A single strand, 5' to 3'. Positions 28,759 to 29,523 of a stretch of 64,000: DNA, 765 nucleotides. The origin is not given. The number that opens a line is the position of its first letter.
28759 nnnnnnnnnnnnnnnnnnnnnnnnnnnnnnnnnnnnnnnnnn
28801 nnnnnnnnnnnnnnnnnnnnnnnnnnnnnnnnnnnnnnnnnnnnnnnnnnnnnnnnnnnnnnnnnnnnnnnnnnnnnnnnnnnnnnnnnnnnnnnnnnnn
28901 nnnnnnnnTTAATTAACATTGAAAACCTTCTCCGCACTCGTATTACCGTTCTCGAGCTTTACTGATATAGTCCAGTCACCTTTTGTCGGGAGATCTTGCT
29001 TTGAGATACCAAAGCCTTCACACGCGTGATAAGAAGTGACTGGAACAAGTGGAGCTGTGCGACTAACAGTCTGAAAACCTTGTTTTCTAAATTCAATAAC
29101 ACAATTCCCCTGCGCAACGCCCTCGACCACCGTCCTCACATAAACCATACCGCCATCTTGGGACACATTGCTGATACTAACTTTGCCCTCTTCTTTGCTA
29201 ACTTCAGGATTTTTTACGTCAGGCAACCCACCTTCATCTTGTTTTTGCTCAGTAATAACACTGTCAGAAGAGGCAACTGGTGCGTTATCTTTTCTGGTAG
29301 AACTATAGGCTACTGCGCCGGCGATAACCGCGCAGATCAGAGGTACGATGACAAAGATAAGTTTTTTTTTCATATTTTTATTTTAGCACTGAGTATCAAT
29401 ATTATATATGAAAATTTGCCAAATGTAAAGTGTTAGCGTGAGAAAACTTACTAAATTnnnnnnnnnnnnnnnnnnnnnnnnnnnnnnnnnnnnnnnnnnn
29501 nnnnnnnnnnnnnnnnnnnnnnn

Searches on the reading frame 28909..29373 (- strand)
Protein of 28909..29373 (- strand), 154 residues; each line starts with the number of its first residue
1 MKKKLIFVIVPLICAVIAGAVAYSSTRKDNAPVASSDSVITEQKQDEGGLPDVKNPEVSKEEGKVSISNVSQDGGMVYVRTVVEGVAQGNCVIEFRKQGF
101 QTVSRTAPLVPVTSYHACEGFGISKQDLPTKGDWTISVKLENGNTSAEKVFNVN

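Call 50: find_encoding_contigs(protein=window:28909-29373:-, flank=10000, max_places=10)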
Protein window:28909-29373:- (154 aa): 15 contigs read that carry it; 10 places shown.
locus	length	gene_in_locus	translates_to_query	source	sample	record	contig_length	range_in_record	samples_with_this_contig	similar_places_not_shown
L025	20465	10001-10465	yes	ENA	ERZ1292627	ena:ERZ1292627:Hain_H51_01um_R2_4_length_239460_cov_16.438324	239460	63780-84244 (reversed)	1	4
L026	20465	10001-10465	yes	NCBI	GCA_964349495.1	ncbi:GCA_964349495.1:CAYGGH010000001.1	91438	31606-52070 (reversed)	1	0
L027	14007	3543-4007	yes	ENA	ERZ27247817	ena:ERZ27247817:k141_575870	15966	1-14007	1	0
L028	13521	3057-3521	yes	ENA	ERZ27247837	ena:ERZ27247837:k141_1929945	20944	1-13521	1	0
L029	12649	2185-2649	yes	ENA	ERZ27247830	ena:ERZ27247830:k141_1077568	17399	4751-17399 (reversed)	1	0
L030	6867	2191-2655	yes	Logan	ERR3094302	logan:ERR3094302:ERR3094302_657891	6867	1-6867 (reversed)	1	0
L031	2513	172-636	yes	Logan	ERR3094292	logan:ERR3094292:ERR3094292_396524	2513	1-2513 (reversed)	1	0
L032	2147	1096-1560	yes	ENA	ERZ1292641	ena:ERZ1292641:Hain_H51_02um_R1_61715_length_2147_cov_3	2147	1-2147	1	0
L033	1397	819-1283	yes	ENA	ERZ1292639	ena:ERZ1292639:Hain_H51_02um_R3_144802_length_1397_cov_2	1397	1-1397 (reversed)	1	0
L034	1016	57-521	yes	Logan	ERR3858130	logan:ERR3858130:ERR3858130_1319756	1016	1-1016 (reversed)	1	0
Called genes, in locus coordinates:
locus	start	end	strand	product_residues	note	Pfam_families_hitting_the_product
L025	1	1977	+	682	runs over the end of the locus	PF00535:Glycos_transf_2, PF13641:Glyco_tranf_2_3, PF13632:Glyco_trans_2_3 (weak), PF00534:Glycos_transf_1, PF13524:Glyco_trans_1_2, PF13692:Glyco_trans_1_4, PF20706:GT4-conflict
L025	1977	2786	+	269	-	PF01061:ABC2_membrane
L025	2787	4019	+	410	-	PF00005:ABC_tran, PF13304:AAA_21 (faint)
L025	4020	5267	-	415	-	-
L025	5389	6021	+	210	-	PF25084:LbH_EIF2B (weak), PF25087:GMPPB_C (faint), PF00132:Hexapep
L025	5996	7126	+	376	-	PF00155:Aminotran_1_2, PF01041:DegT_DnrJ_EryC1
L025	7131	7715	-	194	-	PF00293:NUDIX (weak)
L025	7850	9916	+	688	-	PF16158:N_BRCA1_IG (faint), PF01510:Amidase_2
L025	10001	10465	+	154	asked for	-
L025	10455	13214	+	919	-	-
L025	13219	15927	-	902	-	-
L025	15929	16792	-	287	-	PF00483:NTP_transferase, PF12804:NTP_transf_3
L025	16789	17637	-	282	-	PF01370:Epimerase, PF04321:RmlD_sub_bind, PF01073:3Beta_HSD (faint), PF16363:GDP_Man_Dehyd, PF02719:Polysacc_synt_2 (weak), PF07993:NAD_binding_4 (weak)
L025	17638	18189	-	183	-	PF00908:dTDP_sugar_isom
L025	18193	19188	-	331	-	PF01073:3Beta_HSD, PF01370:Epimerase, PF02719:Polysacc_synt_2, PF03435:Sacchrp_dh_NADP (weak), PF04321:RmlD_sub_bind, PF07993:NAD_binding_4, PF16363:GDP_Man_Dehyd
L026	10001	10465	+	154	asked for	-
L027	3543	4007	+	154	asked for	-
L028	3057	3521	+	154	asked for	-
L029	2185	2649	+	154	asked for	-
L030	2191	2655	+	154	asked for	-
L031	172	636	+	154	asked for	-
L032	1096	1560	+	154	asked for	-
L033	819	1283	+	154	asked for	-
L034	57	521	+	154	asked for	-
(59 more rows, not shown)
